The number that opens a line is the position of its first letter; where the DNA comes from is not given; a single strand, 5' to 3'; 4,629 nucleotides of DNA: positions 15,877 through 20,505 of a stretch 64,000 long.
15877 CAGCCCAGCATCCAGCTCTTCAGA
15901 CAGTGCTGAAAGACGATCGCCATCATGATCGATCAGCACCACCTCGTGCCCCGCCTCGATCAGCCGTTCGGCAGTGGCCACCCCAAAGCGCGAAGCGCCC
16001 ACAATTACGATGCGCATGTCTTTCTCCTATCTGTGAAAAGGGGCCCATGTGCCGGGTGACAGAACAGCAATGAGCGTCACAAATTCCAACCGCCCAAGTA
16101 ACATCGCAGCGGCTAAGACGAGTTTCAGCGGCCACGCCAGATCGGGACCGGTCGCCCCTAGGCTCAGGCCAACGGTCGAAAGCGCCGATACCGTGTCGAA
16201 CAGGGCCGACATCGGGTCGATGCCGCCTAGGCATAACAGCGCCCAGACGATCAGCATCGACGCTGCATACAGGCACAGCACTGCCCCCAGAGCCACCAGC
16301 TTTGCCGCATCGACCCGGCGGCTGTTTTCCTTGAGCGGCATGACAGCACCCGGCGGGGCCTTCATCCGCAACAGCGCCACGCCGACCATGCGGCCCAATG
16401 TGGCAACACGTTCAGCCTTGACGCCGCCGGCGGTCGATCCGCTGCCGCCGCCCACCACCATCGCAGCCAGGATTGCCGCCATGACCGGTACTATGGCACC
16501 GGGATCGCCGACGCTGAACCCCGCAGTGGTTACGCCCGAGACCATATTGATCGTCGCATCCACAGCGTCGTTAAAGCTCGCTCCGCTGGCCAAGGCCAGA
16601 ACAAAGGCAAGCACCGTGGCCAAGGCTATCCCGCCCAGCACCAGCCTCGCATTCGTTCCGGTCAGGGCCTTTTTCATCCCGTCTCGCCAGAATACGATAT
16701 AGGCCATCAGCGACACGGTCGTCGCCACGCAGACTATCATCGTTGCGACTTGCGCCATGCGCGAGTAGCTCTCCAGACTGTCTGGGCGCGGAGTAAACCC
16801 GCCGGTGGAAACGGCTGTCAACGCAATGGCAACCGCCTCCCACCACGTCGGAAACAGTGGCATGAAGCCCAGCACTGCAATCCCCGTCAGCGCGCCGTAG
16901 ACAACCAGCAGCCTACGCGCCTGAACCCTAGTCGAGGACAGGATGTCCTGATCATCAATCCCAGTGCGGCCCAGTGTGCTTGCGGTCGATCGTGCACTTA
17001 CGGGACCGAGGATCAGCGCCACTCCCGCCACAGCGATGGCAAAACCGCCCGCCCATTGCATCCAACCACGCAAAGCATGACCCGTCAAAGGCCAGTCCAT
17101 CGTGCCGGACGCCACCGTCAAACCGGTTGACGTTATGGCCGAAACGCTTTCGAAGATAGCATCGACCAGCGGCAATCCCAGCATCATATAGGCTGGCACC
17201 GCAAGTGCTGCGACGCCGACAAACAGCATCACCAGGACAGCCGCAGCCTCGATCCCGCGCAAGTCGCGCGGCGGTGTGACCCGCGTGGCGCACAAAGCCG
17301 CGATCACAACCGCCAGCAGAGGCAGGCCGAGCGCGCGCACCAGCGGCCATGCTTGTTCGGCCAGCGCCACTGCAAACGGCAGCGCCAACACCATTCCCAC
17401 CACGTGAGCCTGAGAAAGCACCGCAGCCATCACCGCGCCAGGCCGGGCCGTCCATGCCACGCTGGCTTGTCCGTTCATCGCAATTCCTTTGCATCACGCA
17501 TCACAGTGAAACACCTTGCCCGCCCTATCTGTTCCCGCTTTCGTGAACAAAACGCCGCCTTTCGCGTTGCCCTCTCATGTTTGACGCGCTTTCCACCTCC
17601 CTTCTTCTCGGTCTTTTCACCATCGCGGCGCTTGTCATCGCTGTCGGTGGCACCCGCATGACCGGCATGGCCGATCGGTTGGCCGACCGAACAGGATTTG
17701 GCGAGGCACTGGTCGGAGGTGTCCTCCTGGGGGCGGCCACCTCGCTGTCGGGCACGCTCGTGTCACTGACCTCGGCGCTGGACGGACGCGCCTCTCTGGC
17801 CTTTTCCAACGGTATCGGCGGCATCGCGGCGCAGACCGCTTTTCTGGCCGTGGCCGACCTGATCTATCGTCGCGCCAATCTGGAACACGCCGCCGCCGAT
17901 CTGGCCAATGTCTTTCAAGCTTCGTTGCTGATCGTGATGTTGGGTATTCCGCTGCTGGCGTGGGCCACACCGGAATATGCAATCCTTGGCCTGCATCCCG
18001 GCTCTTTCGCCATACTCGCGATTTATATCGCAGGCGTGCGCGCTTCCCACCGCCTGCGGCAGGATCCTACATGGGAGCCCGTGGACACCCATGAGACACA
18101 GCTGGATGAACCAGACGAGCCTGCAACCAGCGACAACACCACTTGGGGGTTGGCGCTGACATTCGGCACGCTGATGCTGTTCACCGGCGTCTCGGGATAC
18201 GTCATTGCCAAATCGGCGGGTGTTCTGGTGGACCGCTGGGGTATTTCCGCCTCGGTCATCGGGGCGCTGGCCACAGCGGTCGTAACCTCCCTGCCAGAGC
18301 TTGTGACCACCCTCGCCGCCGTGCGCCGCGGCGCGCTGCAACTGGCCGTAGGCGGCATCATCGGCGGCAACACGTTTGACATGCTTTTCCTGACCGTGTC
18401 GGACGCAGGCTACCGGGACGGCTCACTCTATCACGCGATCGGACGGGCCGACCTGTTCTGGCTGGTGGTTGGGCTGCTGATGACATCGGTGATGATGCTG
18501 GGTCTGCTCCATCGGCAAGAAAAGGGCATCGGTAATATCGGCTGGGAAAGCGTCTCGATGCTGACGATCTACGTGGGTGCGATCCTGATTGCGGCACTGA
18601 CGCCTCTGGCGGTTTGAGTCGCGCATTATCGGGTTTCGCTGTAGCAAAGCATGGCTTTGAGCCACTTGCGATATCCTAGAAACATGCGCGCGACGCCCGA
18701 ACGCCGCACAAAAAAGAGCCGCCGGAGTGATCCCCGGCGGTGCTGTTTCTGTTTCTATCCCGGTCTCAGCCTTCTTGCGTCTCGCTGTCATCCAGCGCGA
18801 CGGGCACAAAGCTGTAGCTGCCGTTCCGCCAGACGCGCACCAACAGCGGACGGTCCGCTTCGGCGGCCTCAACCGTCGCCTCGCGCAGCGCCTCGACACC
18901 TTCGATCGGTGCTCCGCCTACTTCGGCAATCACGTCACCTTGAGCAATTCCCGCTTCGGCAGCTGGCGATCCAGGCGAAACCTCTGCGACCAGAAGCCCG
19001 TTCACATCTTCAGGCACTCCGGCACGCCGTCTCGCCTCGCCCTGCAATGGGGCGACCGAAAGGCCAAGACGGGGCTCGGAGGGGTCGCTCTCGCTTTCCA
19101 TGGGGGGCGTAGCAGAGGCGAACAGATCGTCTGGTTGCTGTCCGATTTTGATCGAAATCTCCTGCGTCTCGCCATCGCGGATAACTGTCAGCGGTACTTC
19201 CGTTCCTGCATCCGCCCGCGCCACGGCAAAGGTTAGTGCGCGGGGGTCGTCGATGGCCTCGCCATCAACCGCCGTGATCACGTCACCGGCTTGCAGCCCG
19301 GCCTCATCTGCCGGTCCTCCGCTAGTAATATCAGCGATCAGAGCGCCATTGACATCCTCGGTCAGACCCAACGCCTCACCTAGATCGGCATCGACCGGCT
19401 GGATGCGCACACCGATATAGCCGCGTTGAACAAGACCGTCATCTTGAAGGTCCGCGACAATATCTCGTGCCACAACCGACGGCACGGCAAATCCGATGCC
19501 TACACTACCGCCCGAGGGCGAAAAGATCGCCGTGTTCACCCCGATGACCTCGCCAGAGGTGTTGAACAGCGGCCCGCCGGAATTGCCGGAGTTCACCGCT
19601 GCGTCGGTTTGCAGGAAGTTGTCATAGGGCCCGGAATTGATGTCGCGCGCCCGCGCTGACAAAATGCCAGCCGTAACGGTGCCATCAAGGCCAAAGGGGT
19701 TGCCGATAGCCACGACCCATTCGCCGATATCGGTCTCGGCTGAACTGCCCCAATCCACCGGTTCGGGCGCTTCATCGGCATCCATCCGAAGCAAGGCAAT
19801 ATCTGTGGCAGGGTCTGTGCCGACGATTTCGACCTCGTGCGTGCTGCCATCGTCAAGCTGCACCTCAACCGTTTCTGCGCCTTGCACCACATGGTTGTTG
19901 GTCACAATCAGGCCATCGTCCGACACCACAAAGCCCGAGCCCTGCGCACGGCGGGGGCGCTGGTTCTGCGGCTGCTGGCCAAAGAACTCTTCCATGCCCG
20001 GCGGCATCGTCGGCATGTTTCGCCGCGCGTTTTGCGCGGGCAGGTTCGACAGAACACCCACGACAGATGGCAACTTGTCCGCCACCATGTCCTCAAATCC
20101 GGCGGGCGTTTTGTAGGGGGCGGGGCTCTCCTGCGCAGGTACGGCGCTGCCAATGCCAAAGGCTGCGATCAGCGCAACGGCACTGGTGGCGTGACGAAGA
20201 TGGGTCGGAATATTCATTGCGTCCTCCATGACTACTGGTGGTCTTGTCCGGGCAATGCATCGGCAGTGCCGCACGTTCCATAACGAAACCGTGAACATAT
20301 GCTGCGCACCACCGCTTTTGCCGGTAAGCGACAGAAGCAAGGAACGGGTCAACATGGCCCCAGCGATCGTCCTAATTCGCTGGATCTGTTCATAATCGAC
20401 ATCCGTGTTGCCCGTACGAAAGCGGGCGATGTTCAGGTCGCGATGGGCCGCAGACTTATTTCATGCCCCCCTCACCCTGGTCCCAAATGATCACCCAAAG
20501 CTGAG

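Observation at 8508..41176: A ~33-kb island pre-wired to the general stress sigma factor EcfG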

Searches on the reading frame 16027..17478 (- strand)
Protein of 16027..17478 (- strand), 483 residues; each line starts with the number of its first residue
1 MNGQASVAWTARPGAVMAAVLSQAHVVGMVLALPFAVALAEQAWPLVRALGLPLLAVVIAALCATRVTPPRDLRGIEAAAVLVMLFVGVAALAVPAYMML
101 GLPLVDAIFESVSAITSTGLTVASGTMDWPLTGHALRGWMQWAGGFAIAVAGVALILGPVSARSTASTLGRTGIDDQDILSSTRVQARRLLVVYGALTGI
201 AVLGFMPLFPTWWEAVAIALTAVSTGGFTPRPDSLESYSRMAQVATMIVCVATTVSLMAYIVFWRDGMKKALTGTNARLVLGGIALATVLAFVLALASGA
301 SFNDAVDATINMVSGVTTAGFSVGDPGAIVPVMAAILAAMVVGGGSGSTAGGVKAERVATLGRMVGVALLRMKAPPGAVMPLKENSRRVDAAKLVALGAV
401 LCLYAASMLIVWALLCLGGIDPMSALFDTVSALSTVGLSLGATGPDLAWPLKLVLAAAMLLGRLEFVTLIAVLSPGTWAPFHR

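Call 13: search_protein_families(library=pfam, proteins=[window:16027-17478:-], max_evalue=0.01)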
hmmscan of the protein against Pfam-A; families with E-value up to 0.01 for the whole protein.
window:16027-17478:- (483 aa): 1 family
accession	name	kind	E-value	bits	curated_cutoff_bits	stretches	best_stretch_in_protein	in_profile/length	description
PF02386.22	TrkH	-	1.8e-29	103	27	1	102-470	61-487/502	Cation transport protein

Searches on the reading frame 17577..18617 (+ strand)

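Call 13: search_protein_families(library=pfam, proteins=[window:17577-18617:+], max_evalue=0.01)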
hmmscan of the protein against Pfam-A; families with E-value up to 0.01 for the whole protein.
window:17577-18617:+ (346 aa): 1 family
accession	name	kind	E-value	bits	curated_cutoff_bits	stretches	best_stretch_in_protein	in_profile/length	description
PF01699.29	Na_Ca_ex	-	6.2e-23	81.9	24.9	2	194-339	4-149/151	Sodium/calcium exchanger protein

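Call 39: search_protein_families(library=ncbifam, proteins=[window:17577-18617:+], max_evalue=0.001)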
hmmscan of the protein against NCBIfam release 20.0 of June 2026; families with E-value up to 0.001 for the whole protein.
window:17577-18617:+ (346 aa): 4 families
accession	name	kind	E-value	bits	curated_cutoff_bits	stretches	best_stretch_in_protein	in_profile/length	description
TIGR00367.1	TIGR00367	hypoth_equivalog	1.1e-21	77.3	179.65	2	189-308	173-292/312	calcium/sodium antiporter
NF008005.0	PRK10734.1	equivalog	1.1e-14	54.3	432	1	12-320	6-299/325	calcium/sodium antiporter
TIGR00846.1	caca2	superfamily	2.3e-05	23.4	317.45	1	172-271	210-308/372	calcium/proton exchanger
TIGR00927.1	2A1904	subfamily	0.00089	17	710.1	1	212-271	481-540/1209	K+-dependent Na+/Ca+ exchanger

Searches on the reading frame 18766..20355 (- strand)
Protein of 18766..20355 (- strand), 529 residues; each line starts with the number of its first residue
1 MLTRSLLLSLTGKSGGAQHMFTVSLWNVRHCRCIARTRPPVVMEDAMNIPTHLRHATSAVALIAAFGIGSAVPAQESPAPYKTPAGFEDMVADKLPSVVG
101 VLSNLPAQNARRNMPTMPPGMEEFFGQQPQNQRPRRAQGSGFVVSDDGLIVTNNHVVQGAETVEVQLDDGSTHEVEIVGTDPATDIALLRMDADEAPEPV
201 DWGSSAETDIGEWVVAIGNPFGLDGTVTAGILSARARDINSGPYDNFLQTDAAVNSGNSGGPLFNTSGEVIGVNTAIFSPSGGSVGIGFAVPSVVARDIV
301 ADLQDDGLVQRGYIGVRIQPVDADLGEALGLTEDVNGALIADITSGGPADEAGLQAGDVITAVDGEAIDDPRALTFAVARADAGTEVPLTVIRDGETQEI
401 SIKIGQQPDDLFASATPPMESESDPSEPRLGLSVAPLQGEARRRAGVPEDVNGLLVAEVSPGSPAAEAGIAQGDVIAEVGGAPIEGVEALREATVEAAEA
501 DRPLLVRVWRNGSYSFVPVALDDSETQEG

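Call 13: search_protein_families(library=pfam, proteins=[window:18766-20355:-], max_evalue=0.01)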
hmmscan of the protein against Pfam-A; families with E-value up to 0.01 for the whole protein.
window:18766-20355:- (529 aa): 8 families
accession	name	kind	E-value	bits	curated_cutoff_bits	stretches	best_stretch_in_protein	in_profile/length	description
PF13365.12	Trypsin_2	-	3.5e-36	125.5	27.6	1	139-273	1-144/144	Trypsin-like peptidase domain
PF13180.12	PDZ_2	-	6.2e-30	103.7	27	2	312-404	1-80/80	PDZ domain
PF17820.7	PDZ_6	-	2.9e-21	75.4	27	2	340-393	2-54/54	PDZ domain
PF00595.29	PDZ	-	2e-20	73.4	23.2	2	310-391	8-80/81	PDZ domain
PF00089.32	Trypsin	-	7.9e-19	68.8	20.6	1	139-294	27-214/220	Trypsin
PF19805.5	DUF6288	-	3.9e-07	30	26.3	1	340-404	5-76/402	Family of unknown function (DUF6288)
PF14685.13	PDZ_Tricorn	-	4.9e-07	30.1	25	0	347-400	31-86/88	Tricorn protease PDZ domain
PF10459.15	Peptidase_S46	-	1e-06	28.2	22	0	139-159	49-69/698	Peptidase S46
